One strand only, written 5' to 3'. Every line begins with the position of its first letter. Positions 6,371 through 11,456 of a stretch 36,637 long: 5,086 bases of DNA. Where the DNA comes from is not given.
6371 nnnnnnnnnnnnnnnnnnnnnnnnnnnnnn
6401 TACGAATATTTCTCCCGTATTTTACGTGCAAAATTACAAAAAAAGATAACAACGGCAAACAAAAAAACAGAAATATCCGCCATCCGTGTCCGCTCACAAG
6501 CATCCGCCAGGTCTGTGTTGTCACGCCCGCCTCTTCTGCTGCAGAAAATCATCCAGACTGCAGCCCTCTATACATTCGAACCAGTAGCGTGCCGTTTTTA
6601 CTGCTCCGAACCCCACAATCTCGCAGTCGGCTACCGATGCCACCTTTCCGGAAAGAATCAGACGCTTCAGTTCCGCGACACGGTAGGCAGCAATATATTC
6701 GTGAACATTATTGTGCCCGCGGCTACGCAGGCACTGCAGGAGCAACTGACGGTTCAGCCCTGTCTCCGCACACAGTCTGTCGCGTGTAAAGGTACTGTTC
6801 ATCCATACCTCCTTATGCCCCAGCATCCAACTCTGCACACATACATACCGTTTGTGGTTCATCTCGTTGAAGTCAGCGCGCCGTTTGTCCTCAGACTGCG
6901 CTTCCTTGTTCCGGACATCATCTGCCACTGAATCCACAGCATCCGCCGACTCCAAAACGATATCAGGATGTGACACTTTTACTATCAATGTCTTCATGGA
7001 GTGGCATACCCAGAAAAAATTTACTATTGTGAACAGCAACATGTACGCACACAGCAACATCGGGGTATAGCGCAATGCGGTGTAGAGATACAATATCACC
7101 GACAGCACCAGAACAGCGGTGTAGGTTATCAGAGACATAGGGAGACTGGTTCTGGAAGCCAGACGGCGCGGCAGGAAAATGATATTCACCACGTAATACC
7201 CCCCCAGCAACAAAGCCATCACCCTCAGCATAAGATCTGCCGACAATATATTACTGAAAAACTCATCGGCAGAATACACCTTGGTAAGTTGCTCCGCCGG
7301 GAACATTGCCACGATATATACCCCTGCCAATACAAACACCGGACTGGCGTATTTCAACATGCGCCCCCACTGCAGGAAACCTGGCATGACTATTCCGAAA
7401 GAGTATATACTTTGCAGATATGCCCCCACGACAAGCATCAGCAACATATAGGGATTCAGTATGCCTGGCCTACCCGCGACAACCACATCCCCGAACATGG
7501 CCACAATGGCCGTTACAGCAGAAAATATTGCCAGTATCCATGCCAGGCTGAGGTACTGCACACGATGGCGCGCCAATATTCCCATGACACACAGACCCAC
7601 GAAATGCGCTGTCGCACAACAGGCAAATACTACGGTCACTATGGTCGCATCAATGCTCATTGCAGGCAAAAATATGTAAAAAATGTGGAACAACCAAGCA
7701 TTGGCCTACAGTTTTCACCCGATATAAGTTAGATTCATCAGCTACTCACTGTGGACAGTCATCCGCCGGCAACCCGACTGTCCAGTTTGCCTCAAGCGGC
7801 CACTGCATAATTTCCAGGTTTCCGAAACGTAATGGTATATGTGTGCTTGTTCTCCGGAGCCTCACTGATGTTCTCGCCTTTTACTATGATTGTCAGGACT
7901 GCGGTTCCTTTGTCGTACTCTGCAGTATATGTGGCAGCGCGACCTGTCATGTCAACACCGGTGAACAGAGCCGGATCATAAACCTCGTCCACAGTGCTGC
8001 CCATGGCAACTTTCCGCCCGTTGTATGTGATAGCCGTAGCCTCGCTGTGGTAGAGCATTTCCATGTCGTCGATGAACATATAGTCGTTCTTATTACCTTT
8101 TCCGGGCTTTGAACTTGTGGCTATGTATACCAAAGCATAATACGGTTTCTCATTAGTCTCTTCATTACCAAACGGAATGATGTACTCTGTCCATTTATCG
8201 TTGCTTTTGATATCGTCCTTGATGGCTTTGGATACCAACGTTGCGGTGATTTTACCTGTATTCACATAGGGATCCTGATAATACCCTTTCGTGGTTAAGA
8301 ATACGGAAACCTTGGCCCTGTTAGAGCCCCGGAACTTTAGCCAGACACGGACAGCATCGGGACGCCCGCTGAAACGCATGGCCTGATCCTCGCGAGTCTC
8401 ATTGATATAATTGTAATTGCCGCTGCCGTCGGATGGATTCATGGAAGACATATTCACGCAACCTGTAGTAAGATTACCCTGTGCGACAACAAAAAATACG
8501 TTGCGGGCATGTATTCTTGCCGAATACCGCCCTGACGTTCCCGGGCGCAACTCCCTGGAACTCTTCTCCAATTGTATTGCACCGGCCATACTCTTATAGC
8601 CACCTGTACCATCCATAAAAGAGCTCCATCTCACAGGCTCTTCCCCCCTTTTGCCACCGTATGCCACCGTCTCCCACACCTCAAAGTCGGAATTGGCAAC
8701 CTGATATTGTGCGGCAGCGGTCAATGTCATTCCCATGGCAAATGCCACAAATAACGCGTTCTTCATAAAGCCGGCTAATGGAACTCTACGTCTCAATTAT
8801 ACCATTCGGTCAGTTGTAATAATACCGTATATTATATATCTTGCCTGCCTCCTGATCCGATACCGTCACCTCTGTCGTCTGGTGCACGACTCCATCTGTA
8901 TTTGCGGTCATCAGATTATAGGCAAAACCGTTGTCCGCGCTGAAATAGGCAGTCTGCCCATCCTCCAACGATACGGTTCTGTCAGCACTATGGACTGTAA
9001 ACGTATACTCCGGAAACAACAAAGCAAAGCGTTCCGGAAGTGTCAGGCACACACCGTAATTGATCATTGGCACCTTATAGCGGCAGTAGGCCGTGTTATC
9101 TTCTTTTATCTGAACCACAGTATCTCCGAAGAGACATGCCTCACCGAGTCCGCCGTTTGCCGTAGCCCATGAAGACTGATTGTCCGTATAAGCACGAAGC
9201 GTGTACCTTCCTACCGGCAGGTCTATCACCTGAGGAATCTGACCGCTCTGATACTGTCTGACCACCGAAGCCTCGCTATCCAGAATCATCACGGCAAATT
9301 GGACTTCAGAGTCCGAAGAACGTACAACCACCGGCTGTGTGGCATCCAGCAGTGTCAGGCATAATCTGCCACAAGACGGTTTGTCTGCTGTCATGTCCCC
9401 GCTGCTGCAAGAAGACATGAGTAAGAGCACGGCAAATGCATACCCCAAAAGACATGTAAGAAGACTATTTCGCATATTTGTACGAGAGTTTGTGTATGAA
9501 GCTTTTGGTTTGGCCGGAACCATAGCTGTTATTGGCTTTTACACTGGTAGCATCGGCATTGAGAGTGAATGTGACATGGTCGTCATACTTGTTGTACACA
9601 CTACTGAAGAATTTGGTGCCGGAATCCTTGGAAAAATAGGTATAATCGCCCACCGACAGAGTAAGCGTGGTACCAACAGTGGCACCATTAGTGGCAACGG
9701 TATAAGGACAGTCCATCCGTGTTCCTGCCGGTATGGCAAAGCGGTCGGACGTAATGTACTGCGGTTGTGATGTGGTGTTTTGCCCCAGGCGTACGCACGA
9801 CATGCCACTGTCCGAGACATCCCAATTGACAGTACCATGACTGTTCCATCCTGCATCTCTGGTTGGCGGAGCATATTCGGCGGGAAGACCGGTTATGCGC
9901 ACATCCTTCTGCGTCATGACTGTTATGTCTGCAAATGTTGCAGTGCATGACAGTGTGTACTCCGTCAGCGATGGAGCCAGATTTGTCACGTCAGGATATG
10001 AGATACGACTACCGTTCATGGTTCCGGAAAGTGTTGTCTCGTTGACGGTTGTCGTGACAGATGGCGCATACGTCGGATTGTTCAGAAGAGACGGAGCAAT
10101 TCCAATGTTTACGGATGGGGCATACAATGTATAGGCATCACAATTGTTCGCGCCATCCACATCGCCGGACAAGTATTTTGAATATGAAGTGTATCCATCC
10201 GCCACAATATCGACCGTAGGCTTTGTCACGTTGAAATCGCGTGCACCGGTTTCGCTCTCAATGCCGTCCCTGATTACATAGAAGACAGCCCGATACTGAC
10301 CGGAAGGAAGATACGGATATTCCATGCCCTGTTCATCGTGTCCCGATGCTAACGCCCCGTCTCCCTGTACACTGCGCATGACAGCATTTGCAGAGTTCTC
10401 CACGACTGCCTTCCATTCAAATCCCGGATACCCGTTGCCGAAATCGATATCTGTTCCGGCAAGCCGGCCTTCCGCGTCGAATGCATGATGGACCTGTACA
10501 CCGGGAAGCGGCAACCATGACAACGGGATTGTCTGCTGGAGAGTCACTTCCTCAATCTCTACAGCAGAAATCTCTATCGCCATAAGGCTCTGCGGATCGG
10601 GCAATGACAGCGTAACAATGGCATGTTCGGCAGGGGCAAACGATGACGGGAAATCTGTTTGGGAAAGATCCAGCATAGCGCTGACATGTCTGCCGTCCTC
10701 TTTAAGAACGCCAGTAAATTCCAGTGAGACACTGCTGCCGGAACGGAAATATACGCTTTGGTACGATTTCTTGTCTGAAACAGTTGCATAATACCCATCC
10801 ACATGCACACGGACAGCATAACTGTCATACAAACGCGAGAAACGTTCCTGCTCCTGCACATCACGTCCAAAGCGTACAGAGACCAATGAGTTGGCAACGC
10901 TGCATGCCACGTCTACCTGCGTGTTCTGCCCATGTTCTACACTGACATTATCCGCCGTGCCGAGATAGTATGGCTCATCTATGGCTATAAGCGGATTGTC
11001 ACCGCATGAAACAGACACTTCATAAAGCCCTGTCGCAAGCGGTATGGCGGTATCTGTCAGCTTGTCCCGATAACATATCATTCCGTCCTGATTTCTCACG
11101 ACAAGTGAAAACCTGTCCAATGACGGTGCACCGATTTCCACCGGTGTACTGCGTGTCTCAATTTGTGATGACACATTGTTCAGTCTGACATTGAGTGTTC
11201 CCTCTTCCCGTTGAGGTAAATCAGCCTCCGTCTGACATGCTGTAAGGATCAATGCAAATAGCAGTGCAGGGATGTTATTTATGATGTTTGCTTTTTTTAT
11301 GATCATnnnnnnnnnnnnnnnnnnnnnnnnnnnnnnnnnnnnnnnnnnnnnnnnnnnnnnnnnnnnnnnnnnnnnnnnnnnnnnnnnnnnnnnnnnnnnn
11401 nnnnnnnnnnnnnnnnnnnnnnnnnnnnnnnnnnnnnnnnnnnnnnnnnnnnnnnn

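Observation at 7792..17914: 10-kb translationally coupled operon of DUF4493-like/PCMD-like surface lipoproteins around one small OM beta-barrel: candidate undescribed cell-surface assembly system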

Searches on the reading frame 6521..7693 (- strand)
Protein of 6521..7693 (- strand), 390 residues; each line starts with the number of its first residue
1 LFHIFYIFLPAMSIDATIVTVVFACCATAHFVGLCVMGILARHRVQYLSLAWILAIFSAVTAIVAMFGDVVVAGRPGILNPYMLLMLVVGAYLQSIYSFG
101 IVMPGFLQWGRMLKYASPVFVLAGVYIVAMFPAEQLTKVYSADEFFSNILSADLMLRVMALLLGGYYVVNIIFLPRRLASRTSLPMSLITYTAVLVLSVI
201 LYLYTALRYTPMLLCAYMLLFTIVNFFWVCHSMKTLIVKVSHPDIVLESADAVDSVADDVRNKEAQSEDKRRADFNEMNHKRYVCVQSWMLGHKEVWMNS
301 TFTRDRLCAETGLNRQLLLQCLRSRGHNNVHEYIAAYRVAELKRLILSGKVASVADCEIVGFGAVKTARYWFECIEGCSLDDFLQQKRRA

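Call 3: search_protein_families(library=pfam, proteins=[window:6521-7693:-], max_evalue=0.1)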
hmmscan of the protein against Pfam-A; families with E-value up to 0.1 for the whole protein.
window:6521-7693:- (390 aa): 1 family
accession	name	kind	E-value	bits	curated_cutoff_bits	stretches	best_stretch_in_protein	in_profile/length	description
PF12833.13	HTH_18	-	5.1e-05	23.9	33.6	1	307-385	1-79/80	Helix-turn-helix domain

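Call 4: search_protein_families(library=ncbifam, proteins=[window:6521-7693:-], max_evalue=0.1)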
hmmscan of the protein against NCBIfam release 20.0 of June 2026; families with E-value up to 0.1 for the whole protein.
window:6521-7693:- (390 aa): 0 families

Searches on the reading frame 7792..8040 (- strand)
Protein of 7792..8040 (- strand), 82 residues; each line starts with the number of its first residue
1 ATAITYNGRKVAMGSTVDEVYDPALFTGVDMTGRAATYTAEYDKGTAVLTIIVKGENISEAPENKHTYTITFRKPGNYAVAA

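Call 67: search_protein_families(library=pfam, proteins=[window:7792-8040:-], max_evalue=1)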
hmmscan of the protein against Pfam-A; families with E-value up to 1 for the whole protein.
window:7792-8040:- (82 aa): 1 family
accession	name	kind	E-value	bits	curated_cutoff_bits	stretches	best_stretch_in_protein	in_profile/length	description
PF00801.26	PKD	-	0.097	13.1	23.5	1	16-80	9-61/80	PKD domain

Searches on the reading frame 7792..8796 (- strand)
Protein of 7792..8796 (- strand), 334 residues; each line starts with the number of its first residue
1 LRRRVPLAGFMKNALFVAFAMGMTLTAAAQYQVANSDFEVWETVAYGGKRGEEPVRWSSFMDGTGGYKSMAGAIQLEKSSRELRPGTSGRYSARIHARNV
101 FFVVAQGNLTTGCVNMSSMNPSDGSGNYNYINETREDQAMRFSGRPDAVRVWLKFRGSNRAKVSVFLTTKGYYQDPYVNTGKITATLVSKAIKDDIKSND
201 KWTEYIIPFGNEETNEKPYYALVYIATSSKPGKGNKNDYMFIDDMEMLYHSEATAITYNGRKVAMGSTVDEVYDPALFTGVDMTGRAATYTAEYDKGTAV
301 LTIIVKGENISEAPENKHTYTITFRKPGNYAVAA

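Call 3: search_protein_families(library=pfam, proteins=[window:7792-8796:-], max_evalue=0.1)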
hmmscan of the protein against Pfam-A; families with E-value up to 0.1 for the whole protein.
window:7792-8796:- (334 aa): 0 families

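Call 4: search_protein_families(library=ncbifam, proteins=[window:7792-8796:-], max_evalue=0.1)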
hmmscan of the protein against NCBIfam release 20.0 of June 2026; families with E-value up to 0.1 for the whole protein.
window:7792-8796:- (334 aa): 1 family
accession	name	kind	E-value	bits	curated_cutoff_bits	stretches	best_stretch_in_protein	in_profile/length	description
NF058548.1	BT_4411_fam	equivalog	0.0081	15.7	220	0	149-209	116-167/223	BT4411 family hyaluronic acid-binding protein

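Call 9: search_solved_structures(query=window:7792-8796:-, max_evalue=10)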
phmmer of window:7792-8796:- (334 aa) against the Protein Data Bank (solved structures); distinct sequences matched with E-value up to 10: 0.

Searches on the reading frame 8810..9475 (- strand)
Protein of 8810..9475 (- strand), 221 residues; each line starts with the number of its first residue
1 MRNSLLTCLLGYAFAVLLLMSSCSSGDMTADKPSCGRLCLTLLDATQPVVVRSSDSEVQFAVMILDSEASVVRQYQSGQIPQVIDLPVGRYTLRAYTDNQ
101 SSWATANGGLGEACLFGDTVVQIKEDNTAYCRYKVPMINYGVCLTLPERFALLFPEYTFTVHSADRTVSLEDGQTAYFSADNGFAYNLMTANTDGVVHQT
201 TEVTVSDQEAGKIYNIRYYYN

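Call 3: search_protein_families(library=pfam, proteins=[window:8810-9475:-], max_evalue=0.1)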
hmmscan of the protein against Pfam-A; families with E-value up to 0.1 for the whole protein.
window:8810-9475:- (221 aa): 3 families
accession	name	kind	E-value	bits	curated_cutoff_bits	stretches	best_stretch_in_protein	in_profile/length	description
PF14900.11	DUF4493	-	1.2e-15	58.4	27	1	36-219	3-196/226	Domain of unknown function (DUF4493)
PF23539.1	DUF7134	-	0.00034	20.7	27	1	13-117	15-117/155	Domain of unknown function (DUF7134)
PF10528.15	GLEYA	-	0.014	16.1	26.2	1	156-220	16-76/91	GLEYA domain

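Call 4: search_protein_families(library=ncbifam, proteins=[window:8810-9475:-], max_evalue=0.1)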
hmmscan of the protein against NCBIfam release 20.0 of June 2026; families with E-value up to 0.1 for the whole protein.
window:8810-9475:- (221 aa): 0 families

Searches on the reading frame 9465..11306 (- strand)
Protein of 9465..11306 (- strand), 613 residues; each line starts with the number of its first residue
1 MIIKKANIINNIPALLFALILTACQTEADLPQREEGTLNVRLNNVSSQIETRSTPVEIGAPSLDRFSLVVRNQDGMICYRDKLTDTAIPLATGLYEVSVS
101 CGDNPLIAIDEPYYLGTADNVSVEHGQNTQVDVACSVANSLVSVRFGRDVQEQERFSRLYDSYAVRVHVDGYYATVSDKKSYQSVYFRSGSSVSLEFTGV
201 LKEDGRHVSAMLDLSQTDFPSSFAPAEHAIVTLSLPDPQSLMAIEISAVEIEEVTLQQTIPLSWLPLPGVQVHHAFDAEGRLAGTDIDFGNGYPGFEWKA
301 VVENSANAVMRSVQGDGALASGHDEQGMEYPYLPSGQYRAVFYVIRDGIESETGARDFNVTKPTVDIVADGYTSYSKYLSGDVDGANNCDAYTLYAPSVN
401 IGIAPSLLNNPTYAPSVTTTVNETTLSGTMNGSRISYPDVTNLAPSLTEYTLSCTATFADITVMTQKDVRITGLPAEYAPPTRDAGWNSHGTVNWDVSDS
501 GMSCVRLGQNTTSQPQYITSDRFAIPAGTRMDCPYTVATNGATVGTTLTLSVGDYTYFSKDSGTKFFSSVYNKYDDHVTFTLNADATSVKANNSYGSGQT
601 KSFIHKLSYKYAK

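Call 3: search_protein_families(library=pfam, proteins=[window:9465-11306:-], max_evalue=0.1)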
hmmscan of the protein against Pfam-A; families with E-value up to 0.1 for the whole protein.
window:9465-11306:- (613 aa): 1 family
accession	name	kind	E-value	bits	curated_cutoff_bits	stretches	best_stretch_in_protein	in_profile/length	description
PF14900.11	DUF4493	-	1.3e-29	104.1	27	1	34-259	1-223/226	Domain of unknown function (DUF4493)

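Call 4: search_protein_families(library=ncbifam, proteins=[window:9465-11306:-], max_evalue=0.1)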
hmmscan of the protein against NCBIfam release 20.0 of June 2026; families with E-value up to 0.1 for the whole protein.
window:9465-11306:- (613 aa): 2 families
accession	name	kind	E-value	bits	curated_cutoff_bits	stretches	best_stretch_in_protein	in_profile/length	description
NF033893.1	pheromone_ipd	equivalog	0.063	13.5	33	0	12-22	8-18/21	peptide pheromone inhibitor Ipd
NF004871.0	PRK06228.1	equivalog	0.095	12.5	135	0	66-156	23-111/133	F0F1 ATP synthase subunit epsilon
